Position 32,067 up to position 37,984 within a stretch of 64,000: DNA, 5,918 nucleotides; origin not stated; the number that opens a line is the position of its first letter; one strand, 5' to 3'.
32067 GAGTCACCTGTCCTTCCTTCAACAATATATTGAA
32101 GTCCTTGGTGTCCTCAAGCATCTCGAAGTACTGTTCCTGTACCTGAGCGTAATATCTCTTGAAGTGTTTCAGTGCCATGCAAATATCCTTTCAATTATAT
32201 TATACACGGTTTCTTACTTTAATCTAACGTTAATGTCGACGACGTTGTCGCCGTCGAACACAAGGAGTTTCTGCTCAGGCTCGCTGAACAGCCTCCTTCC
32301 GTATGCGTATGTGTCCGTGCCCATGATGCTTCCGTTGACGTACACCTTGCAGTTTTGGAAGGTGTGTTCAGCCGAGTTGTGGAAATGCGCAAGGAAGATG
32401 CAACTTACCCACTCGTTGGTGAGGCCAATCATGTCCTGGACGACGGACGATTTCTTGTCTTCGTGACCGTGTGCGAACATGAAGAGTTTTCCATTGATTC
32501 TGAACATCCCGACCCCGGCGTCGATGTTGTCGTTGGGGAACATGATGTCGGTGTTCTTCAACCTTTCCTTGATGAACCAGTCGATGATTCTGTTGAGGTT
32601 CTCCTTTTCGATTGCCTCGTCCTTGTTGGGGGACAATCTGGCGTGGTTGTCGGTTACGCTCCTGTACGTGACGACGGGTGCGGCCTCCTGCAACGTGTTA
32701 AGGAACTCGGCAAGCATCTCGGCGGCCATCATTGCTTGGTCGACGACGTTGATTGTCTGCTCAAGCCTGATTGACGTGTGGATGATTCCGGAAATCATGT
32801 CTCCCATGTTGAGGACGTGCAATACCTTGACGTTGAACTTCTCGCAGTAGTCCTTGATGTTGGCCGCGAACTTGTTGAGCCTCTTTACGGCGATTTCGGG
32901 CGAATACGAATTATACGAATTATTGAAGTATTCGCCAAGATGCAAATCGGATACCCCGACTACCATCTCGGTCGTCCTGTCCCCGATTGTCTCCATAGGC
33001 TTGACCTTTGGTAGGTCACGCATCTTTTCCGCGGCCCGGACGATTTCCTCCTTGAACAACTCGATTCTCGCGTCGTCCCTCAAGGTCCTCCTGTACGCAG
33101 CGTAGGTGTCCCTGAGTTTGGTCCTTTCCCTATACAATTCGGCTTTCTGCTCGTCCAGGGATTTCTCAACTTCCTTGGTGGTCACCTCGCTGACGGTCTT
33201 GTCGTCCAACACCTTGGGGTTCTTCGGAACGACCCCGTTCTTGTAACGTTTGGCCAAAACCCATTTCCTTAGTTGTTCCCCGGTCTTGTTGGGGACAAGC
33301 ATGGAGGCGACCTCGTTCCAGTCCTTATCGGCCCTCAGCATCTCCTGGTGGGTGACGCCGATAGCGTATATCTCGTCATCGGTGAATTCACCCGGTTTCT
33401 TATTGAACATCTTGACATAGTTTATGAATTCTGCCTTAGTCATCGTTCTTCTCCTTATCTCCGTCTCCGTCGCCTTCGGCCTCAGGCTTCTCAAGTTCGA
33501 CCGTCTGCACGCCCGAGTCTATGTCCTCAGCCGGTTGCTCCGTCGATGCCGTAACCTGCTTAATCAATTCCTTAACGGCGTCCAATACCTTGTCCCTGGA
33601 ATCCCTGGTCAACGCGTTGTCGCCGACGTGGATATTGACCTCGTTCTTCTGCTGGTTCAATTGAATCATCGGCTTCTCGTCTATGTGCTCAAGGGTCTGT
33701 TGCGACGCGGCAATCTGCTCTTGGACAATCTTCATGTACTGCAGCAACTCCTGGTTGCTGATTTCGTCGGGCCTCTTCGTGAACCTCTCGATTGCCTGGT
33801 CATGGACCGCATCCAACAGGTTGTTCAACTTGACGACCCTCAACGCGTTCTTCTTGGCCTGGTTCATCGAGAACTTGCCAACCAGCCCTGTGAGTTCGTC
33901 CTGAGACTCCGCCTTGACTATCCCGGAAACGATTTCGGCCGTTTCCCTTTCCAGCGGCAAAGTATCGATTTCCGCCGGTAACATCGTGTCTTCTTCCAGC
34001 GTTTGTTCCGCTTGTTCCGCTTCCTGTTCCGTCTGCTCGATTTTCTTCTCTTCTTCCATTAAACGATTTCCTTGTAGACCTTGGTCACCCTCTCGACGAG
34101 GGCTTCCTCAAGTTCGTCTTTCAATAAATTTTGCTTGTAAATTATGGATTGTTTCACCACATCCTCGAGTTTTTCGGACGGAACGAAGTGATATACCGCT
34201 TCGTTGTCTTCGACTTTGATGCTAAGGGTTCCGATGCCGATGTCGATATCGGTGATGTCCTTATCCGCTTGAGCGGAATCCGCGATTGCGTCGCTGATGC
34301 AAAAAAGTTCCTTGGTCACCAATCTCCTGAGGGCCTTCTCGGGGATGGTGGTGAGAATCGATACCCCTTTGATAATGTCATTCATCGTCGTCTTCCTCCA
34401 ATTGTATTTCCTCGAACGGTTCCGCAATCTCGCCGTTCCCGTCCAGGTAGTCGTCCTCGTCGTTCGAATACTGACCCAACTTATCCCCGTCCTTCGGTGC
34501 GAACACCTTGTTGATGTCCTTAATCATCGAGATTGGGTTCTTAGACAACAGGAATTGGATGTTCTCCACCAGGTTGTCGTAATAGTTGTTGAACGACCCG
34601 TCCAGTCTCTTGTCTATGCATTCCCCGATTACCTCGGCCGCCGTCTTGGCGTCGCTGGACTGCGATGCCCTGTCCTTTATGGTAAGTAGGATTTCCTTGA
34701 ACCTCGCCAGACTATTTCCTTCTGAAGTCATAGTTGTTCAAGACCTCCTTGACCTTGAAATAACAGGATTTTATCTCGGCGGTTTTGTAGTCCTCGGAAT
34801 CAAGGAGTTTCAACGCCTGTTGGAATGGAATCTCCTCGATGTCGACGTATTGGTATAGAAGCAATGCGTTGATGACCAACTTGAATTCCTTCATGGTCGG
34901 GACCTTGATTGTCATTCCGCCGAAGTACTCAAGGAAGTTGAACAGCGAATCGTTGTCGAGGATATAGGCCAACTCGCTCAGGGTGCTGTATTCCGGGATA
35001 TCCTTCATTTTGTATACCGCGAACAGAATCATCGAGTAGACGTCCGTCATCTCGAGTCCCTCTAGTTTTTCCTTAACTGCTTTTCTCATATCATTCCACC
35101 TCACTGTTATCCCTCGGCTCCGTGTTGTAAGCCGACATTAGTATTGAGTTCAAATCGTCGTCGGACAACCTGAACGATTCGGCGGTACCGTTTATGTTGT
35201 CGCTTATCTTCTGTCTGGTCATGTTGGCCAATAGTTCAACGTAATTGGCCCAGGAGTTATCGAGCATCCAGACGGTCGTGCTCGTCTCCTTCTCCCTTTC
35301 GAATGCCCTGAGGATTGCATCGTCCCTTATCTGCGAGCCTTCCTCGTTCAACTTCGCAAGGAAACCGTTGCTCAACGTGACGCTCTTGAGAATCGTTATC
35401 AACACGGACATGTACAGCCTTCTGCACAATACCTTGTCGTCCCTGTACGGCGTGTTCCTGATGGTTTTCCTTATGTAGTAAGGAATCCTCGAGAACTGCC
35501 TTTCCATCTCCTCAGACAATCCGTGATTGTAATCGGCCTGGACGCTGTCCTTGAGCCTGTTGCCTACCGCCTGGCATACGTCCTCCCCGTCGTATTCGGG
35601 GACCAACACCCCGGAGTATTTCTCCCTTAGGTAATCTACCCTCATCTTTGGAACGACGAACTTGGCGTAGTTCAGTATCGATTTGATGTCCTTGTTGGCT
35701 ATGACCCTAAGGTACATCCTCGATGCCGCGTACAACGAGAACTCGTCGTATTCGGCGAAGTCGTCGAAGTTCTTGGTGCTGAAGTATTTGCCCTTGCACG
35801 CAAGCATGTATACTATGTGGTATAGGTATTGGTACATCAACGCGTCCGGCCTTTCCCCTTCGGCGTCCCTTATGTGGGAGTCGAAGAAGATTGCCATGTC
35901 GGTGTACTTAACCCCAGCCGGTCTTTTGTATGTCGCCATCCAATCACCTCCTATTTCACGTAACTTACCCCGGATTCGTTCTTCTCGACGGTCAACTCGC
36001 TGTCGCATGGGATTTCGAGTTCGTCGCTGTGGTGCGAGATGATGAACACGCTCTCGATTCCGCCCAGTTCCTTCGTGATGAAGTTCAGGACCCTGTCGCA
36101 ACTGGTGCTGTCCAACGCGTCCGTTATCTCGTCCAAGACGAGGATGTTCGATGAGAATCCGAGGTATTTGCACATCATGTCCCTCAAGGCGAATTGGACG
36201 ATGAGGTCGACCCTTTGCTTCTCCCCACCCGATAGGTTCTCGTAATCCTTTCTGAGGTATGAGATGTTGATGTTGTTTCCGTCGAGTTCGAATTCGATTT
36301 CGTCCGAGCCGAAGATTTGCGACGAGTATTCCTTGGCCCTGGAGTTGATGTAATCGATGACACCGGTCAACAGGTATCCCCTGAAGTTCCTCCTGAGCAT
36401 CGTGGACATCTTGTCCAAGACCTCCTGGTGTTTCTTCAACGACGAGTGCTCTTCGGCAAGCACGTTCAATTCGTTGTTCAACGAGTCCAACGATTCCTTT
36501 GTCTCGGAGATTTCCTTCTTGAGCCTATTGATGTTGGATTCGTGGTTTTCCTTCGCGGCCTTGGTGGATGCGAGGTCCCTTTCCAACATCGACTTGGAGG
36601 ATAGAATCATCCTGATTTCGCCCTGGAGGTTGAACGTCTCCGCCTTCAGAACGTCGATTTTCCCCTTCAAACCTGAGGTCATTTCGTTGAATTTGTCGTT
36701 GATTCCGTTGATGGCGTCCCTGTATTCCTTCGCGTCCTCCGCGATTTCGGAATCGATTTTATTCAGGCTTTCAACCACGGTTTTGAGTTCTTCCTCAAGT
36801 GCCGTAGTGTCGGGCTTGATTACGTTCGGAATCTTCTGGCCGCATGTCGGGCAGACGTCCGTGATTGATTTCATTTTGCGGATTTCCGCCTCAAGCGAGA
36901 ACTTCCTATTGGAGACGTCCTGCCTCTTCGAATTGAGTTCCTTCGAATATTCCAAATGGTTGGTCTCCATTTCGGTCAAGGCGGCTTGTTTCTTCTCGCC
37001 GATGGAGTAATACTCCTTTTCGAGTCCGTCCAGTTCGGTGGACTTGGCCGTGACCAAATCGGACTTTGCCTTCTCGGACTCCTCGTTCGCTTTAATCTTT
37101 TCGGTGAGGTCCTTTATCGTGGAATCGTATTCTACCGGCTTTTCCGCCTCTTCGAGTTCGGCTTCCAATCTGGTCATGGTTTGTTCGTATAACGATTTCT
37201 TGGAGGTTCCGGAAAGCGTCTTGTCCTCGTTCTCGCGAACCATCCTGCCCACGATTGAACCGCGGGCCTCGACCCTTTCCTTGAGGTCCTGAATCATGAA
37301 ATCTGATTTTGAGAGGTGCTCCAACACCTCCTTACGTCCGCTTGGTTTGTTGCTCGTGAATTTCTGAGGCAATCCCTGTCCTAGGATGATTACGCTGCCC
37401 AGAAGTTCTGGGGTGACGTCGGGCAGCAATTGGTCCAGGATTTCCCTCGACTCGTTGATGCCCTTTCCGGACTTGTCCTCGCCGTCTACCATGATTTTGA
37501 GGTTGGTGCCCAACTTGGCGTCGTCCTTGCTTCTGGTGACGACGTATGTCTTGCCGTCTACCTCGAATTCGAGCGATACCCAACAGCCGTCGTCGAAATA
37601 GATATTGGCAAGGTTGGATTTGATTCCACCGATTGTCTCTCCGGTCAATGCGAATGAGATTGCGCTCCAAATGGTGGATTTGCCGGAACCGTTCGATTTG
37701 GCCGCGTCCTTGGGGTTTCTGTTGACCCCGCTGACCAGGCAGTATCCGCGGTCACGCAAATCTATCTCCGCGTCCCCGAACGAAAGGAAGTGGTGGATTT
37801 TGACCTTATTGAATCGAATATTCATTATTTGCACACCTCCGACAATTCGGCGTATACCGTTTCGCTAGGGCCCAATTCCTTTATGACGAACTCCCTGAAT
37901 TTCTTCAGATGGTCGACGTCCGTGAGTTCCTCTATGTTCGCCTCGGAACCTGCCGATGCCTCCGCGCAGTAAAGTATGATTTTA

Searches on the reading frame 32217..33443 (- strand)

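Call 14: search_protein_families(library=phrogs, proteins=[window:32217-33443:-], max_evalue=0.001)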
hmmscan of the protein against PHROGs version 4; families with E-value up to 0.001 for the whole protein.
window:32217-33443:- (409 aa): 2 families
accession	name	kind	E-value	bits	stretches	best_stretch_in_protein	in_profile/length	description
phrog_284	-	DNA, RNA and nucleotide metabolism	3e-58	198.6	1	33-404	14-390/398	exonuclease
phrog_704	-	DNA, RNA and nucleotide metabolism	1.5e-08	35.2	1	32-382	12-358/390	DNA repair exonuclease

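Call 27: search_protein_families(library=pfam, proteins=[window:32217-33443:-], max_evalue=0.01)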
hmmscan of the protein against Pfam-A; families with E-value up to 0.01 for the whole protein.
window:32217-33443:- (409 aa): 0 families

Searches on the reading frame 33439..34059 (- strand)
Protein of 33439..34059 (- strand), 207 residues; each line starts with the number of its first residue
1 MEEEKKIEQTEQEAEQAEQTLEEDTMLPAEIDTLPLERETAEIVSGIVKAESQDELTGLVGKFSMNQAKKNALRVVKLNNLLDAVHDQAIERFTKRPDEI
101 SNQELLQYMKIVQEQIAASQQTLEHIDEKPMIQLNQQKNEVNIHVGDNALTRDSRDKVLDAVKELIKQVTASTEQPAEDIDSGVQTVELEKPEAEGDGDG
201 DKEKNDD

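Call 14: search_protein_families(library=phrogs, proteins=[window:33439-34059:-], max_evalue=0.001)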
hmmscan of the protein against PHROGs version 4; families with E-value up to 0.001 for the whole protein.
window:33439-34059:- (207 aa): 0 families

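Call 27: search_protein_families(library=pfam, proteins=[window:33439-34059:-], max_evalue=0.01)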
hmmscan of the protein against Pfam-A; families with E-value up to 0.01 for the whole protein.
window:33439-34059:- (207 aa): 1 family
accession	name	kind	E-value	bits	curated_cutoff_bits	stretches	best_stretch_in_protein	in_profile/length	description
PF17053.10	GEP5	-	0.0063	16.9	36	0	30-166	4-151/221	Genetic interactor of prohibitin 5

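Call 62: search_protein_families(library=ncbifam, proteins=[window:33439-34059:-], max_evalue=0.01)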
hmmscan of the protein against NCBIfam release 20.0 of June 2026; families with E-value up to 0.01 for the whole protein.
window:33439-34059:- (207 aa): 0 families

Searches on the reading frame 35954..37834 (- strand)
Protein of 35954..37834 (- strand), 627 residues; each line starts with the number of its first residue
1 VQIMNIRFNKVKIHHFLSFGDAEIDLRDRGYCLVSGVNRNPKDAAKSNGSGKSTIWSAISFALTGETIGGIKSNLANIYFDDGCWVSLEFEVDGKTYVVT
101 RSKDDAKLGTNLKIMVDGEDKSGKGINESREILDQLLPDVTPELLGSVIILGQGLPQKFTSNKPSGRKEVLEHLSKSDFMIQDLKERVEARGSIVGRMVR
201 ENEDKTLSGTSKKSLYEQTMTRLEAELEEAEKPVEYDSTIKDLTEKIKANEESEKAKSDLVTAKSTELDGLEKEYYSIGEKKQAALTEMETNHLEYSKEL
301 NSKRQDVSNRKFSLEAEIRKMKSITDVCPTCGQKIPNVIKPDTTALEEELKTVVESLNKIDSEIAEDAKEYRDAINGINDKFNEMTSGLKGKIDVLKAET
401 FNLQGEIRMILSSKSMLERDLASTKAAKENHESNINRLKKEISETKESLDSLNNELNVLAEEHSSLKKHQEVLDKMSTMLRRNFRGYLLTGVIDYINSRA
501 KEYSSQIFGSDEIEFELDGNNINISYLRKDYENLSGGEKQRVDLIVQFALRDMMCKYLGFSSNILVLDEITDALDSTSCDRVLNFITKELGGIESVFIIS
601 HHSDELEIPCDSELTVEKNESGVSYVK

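Call 15: search_protein_families(library=pfam, proteins=[window:35954-37834:-], max_evalue=0.001)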
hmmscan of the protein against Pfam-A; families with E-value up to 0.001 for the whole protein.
window:35954-37834:- (627 aa): 4 families
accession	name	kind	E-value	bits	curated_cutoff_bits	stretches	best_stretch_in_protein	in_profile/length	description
PF13476.12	AAA_23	-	1.3e-10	42.7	27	1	10-255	1-184/201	AAA domain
PF00005.33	ABC_tran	-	8.8e-06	26.8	25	0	431-549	38-124/137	ABC transporter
PF02463.25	SMC_N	-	9.4e-06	25.6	40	0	47-72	32-57/220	RecF/RecN/SMC N terminal domain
PF13558.12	SbcC_Walker_B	-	3e-05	24.6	27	1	523-587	22-89/90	SbcC/RAD50-like, Walker B motif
